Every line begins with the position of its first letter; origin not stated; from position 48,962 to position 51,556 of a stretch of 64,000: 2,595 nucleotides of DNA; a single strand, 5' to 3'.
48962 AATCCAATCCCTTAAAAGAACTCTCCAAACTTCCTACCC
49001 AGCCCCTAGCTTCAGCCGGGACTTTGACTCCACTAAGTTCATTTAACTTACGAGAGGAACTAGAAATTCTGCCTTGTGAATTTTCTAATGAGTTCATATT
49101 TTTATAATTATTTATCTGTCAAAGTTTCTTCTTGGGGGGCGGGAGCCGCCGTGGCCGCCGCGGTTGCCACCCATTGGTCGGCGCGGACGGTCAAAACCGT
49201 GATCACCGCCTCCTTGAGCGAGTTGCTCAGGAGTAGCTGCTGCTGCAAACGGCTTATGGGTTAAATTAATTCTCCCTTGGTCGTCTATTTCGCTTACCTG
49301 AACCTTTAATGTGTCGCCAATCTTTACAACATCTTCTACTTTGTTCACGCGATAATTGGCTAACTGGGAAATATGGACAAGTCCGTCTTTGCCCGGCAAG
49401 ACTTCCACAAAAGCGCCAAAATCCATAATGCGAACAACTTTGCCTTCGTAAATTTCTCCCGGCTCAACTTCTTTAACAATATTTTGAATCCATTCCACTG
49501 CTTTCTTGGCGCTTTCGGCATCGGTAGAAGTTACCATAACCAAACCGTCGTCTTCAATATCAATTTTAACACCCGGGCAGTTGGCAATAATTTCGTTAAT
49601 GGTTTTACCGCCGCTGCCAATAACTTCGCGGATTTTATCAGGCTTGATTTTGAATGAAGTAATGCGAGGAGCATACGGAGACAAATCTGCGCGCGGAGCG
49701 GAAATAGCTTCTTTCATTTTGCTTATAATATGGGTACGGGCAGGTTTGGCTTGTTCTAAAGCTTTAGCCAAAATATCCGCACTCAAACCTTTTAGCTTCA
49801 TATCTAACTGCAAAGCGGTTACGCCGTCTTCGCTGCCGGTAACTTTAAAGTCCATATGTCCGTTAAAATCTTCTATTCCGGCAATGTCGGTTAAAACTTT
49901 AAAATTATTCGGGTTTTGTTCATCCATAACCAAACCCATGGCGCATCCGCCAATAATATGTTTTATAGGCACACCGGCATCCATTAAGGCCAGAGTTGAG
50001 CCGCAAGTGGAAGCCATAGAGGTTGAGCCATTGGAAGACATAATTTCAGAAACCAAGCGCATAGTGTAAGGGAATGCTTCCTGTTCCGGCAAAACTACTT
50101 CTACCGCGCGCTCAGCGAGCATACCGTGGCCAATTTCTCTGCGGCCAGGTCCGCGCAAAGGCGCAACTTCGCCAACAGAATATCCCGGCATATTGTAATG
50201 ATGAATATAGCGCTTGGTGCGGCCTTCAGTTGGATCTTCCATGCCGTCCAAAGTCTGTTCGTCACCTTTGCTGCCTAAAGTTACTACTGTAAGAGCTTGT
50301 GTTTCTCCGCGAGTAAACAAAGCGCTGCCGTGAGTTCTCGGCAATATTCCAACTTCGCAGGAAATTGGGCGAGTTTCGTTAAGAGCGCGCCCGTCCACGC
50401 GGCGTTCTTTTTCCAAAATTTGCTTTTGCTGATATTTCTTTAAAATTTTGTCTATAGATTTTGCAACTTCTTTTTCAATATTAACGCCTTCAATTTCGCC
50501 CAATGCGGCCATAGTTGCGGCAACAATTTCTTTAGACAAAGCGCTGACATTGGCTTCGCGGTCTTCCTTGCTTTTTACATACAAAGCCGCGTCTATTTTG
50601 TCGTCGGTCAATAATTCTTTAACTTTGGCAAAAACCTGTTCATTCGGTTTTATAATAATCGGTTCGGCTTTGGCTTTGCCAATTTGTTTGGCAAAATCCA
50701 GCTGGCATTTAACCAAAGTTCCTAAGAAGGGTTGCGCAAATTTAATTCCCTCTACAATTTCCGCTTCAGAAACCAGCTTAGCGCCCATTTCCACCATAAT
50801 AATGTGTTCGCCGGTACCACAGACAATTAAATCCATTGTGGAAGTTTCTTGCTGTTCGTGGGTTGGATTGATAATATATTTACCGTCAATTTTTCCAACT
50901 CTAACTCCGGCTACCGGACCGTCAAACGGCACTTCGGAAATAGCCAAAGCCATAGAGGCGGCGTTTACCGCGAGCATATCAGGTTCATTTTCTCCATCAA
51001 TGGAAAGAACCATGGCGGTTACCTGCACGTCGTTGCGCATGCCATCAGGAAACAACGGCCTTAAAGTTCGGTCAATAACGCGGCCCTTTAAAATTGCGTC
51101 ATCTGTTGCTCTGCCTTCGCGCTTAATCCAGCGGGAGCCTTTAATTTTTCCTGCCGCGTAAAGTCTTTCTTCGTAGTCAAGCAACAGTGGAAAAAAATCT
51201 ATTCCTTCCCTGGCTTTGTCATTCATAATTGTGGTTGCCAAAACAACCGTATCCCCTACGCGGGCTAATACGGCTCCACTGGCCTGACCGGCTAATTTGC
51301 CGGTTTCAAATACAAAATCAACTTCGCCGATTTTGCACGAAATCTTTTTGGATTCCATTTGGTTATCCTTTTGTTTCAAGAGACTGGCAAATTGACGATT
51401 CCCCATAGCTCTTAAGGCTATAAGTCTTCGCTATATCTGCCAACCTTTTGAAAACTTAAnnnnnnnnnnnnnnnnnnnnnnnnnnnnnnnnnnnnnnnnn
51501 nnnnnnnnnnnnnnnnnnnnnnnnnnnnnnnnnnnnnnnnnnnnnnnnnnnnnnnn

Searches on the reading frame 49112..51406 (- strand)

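Call 35: search_protein_families(library=pfam, proteins=[window:49112-51406:-], max_evalue=0.00001)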
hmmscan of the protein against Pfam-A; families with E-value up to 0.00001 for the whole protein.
window:49112-51406:- (764 aa): 5 families
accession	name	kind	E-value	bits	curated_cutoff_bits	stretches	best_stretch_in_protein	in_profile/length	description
PF01138.27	RNase_PH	-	3e-51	173.7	25.5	2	344-480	1-130/130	3' exoribonuclease family, domain 1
PF03725.20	RNase_PH_C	-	6e-23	81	20.8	1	163-225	1-65/67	3' exoribonuclease family, domain 2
PF00575.29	S1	-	2.6e-20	73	22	1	647-718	2-74/74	S1 RNA binding domain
PF00013.35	KH_1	-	3e-10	40.2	21.5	1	583-641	2-65/66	KH domain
PF03726.19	PNPase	-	1.4e-07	32.3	24.6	1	258-340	2-80/81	Polyribonucleotide nucleotidyltransferase, RNA binding domain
